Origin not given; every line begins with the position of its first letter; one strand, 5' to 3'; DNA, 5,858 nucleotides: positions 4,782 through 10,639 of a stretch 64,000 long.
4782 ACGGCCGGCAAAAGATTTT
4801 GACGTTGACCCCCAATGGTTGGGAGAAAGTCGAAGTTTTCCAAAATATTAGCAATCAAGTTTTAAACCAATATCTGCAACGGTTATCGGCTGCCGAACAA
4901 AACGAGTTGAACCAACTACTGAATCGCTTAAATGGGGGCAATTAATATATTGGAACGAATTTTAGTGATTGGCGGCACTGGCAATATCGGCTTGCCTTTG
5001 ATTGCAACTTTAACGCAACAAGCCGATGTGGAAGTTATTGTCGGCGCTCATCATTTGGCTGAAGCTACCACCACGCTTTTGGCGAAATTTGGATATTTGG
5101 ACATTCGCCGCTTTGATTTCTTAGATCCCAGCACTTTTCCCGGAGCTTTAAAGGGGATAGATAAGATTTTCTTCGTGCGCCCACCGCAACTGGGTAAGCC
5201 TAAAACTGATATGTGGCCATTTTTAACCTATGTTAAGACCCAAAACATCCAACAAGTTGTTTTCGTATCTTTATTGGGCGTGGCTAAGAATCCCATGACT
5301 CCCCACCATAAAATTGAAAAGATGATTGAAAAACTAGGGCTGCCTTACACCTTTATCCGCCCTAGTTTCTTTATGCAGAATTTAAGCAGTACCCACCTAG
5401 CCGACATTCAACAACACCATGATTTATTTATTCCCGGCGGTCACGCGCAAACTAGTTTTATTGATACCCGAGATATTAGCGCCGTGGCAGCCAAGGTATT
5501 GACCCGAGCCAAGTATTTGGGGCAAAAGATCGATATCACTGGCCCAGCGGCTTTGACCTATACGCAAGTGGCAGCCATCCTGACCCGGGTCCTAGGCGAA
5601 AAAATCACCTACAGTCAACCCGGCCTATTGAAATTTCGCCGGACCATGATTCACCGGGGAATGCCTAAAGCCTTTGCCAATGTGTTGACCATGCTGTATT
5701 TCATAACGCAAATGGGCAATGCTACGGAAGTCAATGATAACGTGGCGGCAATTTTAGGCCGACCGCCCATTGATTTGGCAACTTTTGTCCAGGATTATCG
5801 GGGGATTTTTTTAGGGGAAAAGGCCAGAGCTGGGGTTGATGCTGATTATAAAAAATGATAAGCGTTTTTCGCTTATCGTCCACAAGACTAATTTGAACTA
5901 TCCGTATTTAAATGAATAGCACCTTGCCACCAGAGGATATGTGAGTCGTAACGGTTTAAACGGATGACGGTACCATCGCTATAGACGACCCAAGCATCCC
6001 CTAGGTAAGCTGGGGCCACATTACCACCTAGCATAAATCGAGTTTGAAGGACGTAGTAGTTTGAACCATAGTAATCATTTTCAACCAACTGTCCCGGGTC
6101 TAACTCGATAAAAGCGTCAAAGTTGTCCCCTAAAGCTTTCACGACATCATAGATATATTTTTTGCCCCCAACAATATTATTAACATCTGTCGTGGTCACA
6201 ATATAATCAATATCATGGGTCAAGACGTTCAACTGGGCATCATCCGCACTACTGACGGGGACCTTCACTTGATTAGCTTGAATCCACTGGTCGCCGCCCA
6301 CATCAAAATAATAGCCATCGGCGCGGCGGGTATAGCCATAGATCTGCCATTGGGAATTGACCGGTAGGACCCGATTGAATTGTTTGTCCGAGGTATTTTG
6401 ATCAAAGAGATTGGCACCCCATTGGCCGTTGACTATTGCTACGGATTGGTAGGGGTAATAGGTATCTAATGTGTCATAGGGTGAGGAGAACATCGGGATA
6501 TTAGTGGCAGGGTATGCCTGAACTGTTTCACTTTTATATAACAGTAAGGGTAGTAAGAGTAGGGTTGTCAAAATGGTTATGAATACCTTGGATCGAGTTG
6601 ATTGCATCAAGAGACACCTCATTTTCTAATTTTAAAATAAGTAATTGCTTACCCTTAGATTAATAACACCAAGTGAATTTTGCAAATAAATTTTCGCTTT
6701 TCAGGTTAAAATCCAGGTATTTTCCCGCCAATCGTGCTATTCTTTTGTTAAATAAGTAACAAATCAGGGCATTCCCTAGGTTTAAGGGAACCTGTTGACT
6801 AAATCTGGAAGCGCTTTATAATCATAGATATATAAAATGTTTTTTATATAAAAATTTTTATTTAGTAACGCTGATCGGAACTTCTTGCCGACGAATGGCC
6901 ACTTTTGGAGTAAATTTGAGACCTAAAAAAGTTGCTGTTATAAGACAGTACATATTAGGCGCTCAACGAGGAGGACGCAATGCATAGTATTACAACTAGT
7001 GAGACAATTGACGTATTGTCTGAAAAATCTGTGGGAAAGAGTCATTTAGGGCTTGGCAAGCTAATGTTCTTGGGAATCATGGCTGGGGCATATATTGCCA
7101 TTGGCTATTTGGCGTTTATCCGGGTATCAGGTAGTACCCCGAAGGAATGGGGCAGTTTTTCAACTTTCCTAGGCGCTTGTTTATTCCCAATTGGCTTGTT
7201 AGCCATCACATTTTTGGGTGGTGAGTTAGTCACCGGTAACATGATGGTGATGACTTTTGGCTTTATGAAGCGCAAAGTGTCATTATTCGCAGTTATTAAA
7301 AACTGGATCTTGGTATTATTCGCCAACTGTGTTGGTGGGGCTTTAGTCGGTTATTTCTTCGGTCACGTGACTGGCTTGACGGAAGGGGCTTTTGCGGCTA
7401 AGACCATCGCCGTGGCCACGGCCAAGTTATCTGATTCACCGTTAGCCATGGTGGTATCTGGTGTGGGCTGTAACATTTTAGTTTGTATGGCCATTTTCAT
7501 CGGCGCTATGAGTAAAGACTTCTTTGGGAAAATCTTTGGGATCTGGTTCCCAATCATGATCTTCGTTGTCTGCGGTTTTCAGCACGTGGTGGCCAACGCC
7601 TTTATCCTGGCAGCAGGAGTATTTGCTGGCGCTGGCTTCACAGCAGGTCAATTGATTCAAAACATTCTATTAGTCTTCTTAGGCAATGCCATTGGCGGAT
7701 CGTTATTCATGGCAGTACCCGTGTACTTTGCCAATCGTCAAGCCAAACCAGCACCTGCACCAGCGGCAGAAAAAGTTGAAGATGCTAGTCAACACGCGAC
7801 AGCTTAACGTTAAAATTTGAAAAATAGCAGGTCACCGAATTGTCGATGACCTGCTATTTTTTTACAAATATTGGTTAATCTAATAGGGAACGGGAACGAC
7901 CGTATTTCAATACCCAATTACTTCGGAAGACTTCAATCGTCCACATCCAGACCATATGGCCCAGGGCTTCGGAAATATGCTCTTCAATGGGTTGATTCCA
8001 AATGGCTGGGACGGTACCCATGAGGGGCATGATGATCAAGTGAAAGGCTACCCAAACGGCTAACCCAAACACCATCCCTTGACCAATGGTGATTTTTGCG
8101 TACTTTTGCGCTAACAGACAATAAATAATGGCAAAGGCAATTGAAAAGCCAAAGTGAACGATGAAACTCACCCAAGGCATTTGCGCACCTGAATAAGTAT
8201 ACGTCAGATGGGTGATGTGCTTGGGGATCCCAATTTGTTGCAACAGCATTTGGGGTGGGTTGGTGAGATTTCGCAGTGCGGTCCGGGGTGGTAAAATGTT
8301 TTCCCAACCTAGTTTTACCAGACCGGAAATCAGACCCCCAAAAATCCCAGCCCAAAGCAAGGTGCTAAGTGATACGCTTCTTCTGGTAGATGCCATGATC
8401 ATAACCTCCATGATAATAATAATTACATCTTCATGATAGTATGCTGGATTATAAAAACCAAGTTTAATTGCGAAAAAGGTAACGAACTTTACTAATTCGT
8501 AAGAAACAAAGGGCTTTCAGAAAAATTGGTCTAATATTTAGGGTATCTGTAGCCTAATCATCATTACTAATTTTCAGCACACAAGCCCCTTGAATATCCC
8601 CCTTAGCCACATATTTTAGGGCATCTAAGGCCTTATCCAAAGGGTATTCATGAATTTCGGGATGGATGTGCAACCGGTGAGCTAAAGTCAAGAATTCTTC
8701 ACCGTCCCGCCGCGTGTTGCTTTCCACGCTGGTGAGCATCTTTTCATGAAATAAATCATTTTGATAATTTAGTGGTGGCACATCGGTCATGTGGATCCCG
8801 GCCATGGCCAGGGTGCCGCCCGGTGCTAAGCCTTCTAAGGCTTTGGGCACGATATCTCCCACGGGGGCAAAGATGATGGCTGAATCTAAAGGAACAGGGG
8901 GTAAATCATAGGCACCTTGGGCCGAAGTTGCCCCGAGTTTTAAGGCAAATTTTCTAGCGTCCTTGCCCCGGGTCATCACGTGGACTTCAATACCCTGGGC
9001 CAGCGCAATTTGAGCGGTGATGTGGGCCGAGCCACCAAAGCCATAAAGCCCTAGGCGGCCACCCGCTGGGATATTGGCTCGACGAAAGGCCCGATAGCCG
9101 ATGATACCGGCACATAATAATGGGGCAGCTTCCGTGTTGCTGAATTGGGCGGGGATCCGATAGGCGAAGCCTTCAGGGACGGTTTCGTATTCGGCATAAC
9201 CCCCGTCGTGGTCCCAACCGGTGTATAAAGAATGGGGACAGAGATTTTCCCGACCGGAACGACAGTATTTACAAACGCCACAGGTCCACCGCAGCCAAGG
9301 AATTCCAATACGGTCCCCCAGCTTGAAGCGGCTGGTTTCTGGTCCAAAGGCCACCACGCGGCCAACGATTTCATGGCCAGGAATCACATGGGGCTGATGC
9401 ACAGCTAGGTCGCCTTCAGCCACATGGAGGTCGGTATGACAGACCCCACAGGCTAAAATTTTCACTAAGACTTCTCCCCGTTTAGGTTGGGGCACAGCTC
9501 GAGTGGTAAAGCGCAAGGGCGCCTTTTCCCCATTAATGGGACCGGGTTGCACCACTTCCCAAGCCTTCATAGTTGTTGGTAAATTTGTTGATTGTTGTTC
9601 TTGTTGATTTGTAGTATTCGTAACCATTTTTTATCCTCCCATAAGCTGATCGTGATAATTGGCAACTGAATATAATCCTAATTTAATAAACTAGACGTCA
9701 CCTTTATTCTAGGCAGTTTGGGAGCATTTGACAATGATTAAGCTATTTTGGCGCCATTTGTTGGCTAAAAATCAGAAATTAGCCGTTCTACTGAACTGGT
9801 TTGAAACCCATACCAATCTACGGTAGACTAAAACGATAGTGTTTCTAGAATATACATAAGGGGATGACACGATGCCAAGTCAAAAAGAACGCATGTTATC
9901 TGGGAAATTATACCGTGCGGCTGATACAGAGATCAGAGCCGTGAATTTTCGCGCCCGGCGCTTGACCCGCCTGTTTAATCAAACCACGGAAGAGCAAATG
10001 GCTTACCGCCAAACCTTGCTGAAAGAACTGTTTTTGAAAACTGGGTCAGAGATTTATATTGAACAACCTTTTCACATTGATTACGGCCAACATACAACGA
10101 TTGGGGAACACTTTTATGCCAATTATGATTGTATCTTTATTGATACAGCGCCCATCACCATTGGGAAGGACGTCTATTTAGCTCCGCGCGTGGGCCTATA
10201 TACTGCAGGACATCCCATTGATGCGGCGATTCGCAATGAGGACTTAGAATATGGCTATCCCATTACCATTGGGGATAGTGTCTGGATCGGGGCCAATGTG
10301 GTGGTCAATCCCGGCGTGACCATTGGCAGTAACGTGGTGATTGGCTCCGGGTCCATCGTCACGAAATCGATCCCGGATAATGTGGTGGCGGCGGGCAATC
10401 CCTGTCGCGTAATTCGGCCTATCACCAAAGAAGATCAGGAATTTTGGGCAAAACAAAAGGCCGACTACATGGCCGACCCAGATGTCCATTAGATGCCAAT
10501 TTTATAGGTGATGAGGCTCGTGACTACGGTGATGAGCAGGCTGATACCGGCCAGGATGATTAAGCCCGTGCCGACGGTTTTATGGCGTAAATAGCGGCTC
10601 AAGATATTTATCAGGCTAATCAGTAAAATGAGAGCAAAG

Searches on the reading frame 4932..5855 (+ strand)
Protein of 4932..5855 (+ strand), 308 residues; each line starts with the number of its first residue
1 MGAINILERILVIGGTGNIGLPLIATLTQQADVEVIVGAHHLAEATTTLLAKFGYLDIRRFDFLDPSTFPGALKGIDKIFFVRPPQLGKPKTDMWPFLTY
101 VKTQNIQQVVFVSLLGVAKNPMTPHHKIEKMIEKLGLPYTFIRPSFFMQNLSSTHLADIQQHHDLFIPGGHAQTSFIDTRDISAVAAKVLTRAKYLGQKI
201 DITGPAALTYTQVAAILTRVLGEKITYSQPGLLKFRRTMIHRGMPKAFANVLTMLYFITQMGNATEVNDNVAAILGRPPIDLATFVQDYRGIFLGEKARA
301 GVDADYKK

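Call 6: search_protein_families(library=ncbifam, proteins=[window:4932-5855:+])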
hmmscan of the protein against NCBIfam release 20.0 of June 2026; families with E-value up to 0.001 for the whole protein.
window:4932-5855:+ (308 aa): 1 family
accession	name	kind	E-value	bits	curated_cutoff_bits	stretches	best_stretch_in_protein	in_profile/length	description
TIGR03649.1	ergot_EASG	subfamily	4.8e-36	124.7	256.4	1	10-290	2-284/287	ergot alkaloid biosynthesis protein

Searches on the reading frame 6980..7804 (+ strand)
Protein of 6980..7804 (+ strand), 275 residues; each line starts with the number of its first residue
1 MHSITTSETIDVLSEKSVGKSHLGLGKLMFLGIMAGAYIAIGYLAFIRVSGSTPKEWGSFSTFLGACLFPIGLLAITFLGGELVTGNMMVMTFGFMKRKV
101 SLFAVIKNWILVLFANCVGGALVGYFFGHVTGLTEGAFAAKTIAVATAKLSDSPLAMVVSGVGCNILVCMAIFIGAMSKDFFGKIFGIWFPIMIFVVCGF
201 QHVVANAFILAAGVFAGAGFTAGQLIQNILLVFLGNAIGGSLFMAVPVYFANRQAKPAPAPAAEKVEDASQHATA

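Call 6: search_protein_families(library=ncbifam, proteins=[window:6980-7804:+])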
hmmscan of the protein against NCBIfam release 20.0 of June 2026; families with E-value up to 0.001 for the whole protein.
window:6980-7804:+ (275 aa): 5 families
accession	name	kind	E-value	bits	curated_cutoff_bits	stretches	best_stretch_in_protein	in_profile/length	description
TIGR00790.1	fnt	subfamily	1.8e-54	184.9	232.3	1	22-252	3-237/239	formate/nitrite family transporter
TIGR04060.1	formate_focA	equivalog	6.1e-34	117.4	290.1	1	26-252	20-266/268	formate transporter FocA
NF008595.0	PRK11562.1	equivalog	9.1e-22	77.6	293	1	32-263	31-259/268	nitrite transporter NirC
NF008069.0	PRK10805.1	equivalog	1.6e-17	63.9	440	1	11-214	17-221/285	formate transporter FocA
NF007261.0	PRK09713.1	exception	2.6e-11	43.6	499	1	29-212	35-218/282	formate transporter FocB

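Call 28: find_homologous_proteins(query=window:6980-7804:+)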
Query window:6980-7804:+ (275 aa): 493 proteins with E <= 0.001 among 4010 candidates; the best 120 are listed.
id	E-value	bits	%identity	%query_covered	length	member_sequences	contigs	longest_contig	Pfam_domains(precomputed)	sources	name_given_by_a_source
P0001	1.1e-127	443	99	77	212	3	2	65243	PF01226.24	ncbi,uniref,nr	ncbi:formate nitrite transporter family protein [Agrilactobacillus composti DSM 18527 = JCM 14202]|u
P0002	4.8e-118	412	71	98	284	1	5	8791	PF01226.24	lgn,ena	-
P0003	7.8e-117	408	70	99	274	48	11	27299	PF01226.24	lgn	-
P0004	5.4e-116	405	74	92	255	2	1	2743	PF01226.24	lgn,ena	-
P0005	9.1e-115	401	73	92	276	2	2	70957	PF01226.24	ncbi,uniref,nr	ncbi:formate/nitrite transporter family protein [Loigolactobacillus jiayinensis]|uniref:Formate/nitr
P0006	9.0e-113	394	69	99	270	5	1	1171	PF01226.24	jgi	jgi:formate/nitrite transporter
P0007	9.9e-113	394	67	99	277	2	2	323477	PF01226.24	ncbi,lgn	-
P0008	2.0e-111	390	65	99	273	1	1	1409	PF01226.24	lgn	-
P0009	1.5e-108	381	65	99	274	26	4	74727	PF01226.24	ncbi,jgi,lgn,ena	-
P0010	1.3e-107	377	65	99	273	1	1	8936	PF01226.24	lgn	-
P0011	4.6e-107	376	67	96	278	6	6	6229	PF01226.24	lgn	-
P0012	1.6e-106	374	64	100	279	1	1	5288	PF01226.24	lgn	-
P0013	2.2e-106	373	62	97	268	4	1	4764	PF01226.24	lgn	-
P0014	3.6e-106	373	64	100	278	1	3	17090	PF01226.24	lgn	-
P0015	1.0e-103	365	63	99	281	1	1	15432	PF01226.24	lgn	-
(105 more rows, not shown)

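Call 29: find_encoding_contigs(protein=P0007, flank=6000, max_places=3)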
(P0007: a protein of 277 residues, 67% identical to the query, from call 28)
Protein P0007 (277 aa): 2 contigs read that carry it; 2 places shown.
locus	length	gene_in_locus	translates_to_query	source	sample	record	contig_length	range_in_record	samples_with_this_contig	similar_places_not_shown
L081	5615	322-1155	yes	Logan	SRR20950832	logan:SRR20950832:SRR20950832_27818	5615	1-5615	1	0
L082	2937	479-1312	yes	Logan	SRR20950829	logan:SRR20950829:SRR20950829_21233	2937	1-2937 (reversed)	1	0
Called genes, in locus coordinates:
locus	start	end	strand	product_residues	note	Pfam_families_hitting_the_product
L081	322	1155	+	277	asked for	PF01226:Form_Nir_trans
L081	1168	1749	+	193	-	-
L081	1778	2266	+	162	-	PF01257:2Fe-2S_thioredx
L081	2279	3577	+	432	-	PF01512:Complex1_51K, PF10589:NADH_4Fe-4S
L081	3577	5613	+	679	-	?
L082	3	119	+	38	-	?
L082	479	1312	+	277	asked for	PF01226:Form_Nir_trans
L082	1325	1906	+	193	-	-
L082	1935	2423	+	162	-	PF01257:2Fe-2S_thioredx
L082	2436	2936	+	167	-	?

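Call 30: find_encoding_contigs(protein=P0005, flank=6000, max_places=3)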
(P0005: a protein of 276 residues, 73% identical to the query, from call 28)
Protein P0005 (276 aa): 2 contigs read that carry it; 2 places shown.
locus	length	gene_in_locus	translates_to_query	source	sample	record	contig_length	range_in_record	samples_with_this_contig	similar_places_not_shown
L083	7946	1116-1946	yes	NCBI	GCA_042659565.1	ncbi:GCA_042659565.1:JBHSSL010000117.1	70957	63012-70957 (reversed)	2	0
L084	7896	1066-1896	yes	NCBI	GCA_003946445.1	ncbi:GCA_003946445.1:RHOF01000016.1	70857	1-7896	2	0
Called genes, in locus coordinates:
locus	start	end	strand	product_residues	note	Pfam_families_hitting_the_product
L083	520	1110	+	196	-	PF12804:NTP_transf_3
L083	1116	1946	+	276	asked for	PF01226:Form_Nir_trans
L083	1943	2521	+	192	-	-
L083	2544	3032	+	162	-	PF01257:2Fe-2S_thioredx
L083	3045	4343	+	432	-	PF01512:Complex1_51K, PF10589:NADH_4Fe-4S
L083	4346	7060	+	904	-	PF00111:Fer2, PF13510:Fer2_4, PF10588:NADH-G_4Fe-4S_3, PF22117:Fer4_Nqo3 (weak), PF00037:Fer4 (weak), PF04879:Molybdop_Fe4S4, PF00384:Molybdopterin, PF01568:Molydop_binding, +2 more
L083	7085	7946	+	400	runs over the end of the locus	PF03453:MoeA_N, PF03454:MoeA_C (faint), PF00994:MoCF_biosynth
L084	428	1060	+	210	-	PF12804:NTP_transf_3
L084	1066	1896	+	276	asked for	PF01226:Form_Nir_trans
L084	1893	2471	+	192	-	-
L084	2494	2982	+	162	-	PF01257:2Fe-2S_thioredx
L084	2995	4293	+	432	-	PF01512:Complex1_51K, PF10589:NADH_4Fe-4S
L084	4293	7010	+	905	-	PF00111:Fer2, PF13510:Fer2_4, PF10588:NADH-G_4Fe-4S_3, PF22117:Fer4_Nqo3 (weak), PF00037:Fer4 (weak), PF04879:Molybdop_Fe4S4, PF00384:Molybdopterin, PF01568:Molydop_binding, +2 more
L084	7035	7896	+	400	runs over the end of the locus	PF03453:MoeA_N, PF03454:MoeA_C (faint), PF00994:MoCF_biosynth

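Call 80: search_solved_structures(query=window:6980-7804:+, show_alignments=1)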
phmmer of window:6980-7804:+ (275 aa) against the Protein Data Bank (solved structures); distinct sequences matched with E-value up to 0.001: 14.
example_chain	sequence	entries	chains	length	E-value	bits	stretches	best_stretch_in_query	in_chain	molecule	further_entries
9v2a_A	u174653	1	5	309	9.8e-30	107.3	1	18-263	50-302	Low-CO2 inducible protein LCIA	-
3tdo_A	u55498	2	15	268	2.7e-26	96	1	7-257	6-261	Putative formate/nitrite transporter | formate/nitrite transporter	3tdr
3te0_A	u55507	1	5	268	4.5e-26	95.3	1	7-257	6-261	formate/nitrite transporter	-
3tdx_A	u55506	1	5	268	7.3e-26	94.6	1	7-257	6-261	formate/nitrite transporter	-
3te2_A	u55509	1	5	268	1.1e-25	94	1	7-257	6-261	formate/nitrite transporter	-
3tds_E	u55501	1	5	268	1.6e-25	93.5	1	7-257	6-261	formate/nitrite transporter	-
3te1_A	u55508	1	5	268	1.6e-25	93.5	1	7-257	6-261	formate/nitrite transporter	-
3tdp_A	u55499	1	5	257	2.2e-25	93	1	7-253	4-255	formate/nitrite transporter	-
6vqq_A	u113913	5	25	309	1e-23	87.6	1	29-253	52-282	Formate-nitrite transporter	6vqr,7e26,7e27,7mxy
3kly_A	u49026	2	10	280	6.5e-18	68.5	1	19-244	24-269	Putative formate transporter 1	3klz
3q7k_A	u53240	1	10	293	9.8e-17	64.7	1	16-215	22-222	Probable formate transporter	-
4fc4_A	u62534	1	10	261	2.3e-15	60.2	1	32-253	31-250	Nitrite transporter NirC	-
3kcu_A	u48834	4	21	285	5.9e-15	58.8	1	16-215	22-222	Probable formate transporter 1 | Formate channel FocA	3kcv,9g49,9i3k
9g4d_A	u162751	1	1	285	6e-14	55.5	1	16-215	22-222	Formate channel FocA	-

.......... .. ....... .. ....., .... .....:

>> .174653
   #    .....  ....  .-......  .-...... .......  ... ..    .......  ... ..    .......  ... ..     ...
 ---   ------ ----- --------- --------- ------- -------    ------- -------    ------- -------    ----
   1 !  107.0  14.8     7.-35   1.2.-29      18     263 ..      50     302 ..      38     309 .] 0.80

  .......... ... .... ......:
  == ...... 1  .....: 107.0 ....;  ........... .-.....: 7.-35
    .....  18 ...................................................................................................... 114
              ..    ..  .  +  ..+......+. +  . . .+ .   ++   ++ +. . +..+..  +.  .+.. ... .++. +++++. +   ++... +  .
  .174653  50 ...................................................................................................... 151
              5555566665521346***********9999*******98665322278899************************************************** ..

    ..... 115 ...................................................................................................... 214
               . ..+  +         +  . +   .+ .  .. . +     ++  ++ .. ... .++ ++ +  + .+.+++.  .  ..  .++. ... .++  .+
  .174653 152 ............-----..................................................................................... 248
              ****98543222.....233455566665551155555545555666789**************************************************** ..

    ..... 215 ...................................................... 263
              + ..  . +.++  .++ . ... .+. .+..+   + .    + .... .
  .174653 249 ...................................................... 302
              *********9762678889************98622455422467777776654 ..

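Call 81: find_encoding_contigs(protein=P0001, flank=3000, max_places=3)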
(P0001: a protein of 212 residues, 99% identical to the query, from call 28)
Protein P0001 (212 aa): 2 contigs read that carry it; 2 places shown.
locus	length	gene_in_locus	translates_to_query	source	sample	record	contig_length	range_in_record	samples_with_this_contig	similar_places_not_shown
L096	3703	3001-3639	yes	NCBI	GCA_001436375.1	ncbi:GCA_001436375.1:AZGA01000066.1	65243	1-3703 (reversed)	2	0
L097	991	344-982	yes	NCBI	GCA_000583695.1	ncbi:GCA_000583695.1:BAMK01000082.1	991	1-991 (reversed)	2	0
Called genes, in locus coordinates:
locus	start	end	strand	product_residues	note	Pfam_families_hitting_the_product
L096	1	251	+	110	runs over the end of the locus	-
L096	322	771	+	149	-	PF12802:MarR_2, PF01047:MarR, PF13463:HTH_27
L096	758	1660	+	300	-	PF05368:NmrA, PF13460:NAD_binding_10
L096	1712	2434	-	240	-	-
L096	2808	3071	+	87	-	PF01226:Form_Nir_trans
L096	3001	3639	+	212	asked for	PF01226:Form_Nir_trans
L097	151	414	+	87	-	PF01226:Form_Nir_trans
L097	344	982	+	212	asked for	PF01226:Form_Nir_trans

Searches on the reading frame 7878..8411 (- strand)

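Call 6: search_protein_families(library=ncbifam, proteins=[window:7878-8411:-])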
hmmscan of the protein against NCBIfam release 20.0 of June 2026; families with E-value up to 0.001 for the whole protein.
window:7878-8411:- (178 aa): 0 families

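Call 8: search_protein_families(library=pfam, proteins=[window:7878-8411:-])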
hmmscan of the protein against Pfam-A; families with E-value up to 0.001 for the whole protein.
window:7878-8411:- (178 aa): 1 family
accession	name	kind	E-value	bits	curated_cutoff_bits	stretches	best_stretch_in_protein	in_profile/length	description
PF07274.17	DUF1440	-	1.4e-63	213.4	34.7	1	27-161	1-135/135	Protein of unknown function (DUF1440)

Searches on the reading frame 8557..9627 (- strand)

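Call 6: search_protein_families(library=ncbifam, proteins=[window:8557-9627:-])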
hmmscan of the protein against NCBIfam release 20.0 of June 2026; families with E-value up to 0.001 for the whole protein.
window:8557-9627:- (357 aa): 21 families
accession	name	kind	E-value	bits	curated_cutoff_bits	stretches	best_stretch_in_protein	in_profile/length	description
TIGR02822.1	adh_fam_2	subfamily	5.3e-155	515.5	283.5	1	22-351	1-328/329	zinc-binding alcohol dehydrogenase family protein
NF047908.1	AldhRedAhr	equivalog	1.2e-50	172.3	470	1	47-351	25-333/335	NADPH-dependent aldehyde reductase Ahr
NF006940.0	PRK09422.1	equivalog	3.3e-45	154.5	344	1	43-354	17-336/338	alcohol dehydrogenase AdhP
NF010344.0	PRK13771.1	subfamily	9.8e-33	113.5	349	1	34-353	9-333/334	putative alcohol dehydrogenase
NF003808.0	PRK05396.1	equivalog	1.3e-26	93.3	380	1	38-235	13-211/341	L-threonine 3-dehydrogenase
TIGR00692.1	tdh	equivalog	1.6e-26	93.1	458.35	1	40-236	13-210/340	L-threonine 3-dehydrogenase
NF041097.1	keto_inos_dh_IolM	equivalog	4.8e-26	91.3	450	1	38-234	40-253/389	scyllo-inosose 3-dehydrogenase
NF041172.1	AcrlCoa_red_Thmprot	equivalog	1.2e-25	90.2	500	1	38-351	13-332/334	acryloyl-CoA reductase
TIGR03989.1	Rxyl_3153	subfamily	1.8e-25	90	440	1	44-131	20-106/370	NDMA-dependent alcohol dehydrogenase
NF007489.0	PRK10083.1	equivalog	4.4e-24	85.1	376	1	38-169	12-142/339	Zn-dependent oxidoreductase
TIGR03366.1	HpnZ_proposed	hypoth_equivalog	1.3e-23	83.7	328.1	1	46-237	1-205/315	putative phosphonate catabolism associated alcohol dehydrogenase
TIGR03451.1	mycoS_dep_FDH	equivalog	3.3e-21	75.5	512.9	1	35-201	11-189/358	S-(hydroxymethyl)mycothiol dehydrogenase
TIGR02824.1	quinone_pig3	subfamily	4e-20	72.1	296.8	2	33-107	10-85/325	putative NAD(P)H quinone oxidoreductase, PIG3 family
TIGR02818.1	adh_III_F_hyde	equivalog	3e-19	69.3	543.95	1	35-131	11-106/368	S-(hydroxymethyl)glutathione dehydrogenase/class III alcohol dehydrogenase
TIGR03201.1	dearomat_had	equivalog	3.3e-19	69.2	338.65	1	36-215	9-193/349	6-hydroxycyclohex-1-ene-1-carbonyl-CoA dehydrogenase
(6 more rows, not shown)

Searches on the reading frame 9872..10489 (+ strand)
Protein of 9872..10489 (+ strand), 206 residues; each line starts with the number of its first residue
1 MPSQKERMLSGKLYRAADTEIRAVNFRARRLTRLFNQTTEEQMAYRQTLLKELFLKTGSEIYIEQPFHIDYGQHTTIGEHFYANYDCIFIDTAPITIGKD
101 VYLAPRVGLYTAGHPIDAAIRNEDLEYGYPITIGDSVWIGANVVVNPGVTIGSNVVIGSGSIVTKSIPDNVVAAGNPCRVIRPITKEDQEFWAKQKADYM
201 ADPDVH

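Call 6: search_protein_families(library=ncbifam, proteins=[window:9872-10489:+])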
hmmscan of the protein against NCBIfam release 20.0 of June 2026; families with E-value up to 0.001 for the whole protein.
window:9872-10489:+ (206 aa): 42 families (the best 25 are shown)
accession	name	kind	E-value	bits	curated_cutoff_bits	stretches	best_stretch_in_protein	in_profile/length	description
NF007499.0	PRK10092.1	equivalog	1.8e-63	213.7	314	1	1-182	1-181/183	maltose O-acetyltransferase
NF007076.0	PRK09527.1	equivalog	5.4e-55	186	347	1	3-195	4-196/203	galactoside O-acetyltransferase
NF007797.0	PRK10502.1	subfamily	4.3e-25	88.4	192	1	34-184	32-179/183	WcaF family extracellular polysaccharide biosynthesis acetyltransferase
TIGR04008.1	WcaF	equivalog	3.2e-20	72.8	326.3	1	34-182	31-176/180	colanic acid biosynthesis acetyltransferase WcaF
NF038307.1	EPS_acetyl_HpsU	equivalog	3.8e-20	72.2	305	1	35-180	32-174/178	hormogonium polysaccharide biosynthesis acetyltransferase HpsU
NF007240.0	PRK09677.1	equivalog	1.4e-19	70.4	243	1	95-189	86-189/192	putative lipopolysaccharide biosynthesis O-acetyl transferase WbbJ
TIGR03532.1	DapD_Ac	equivalog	2.4e-14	53.5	231.75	1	129-189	159-219/231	2,3,4,5-tetrahydropyridine-2,6-dicarboxylate N-acetyltransferase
NF058585.1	HptprglPActTf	PfamEq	9.6e-14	51.3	300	1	131-189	107-165/172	heptaprenylglyceryl phosphate O-acetyltransferase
TIGR03570.1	NeuD_NnaD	subfamily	5.2e-13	49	160.8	1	131-179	154-202/202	NeuD/PglB/VioB family sugar acetyltransferase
NF000311.1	Vat_ABCDEFH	equivalog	5.4e-13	49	300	1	122-186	102-166/201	Vat family streptogramin A O-acetyltransferase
TIGR03308.1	phn_thr-fam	hypoth_equivalog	5.6e-13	49.2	201.65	1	130-183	108-161/204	phosphonate metabolim protein, transferase hexapeptide repeat family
NF000147.1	stregram_VatF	exception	3.3e-11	43.1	400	1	121-182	111-172/221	streptogramin A O-acetyltransferase Vat(F)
NF000097.1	stregram_VatC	exception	5.6e-11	42.8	425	1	122-182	110-170/212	streptogramin A O-acetyltransferase Vat(C)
NF041874.1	EPS_EpsC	equivalog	7.5e-11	42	150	1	74-182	67-165/168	serine O-acetyltransferase EpsC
NF050158.1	CarbAnhydGPos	equivalog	2.7e-10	40.2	250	1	91-200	45-159/172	gamma carbonic anhydrase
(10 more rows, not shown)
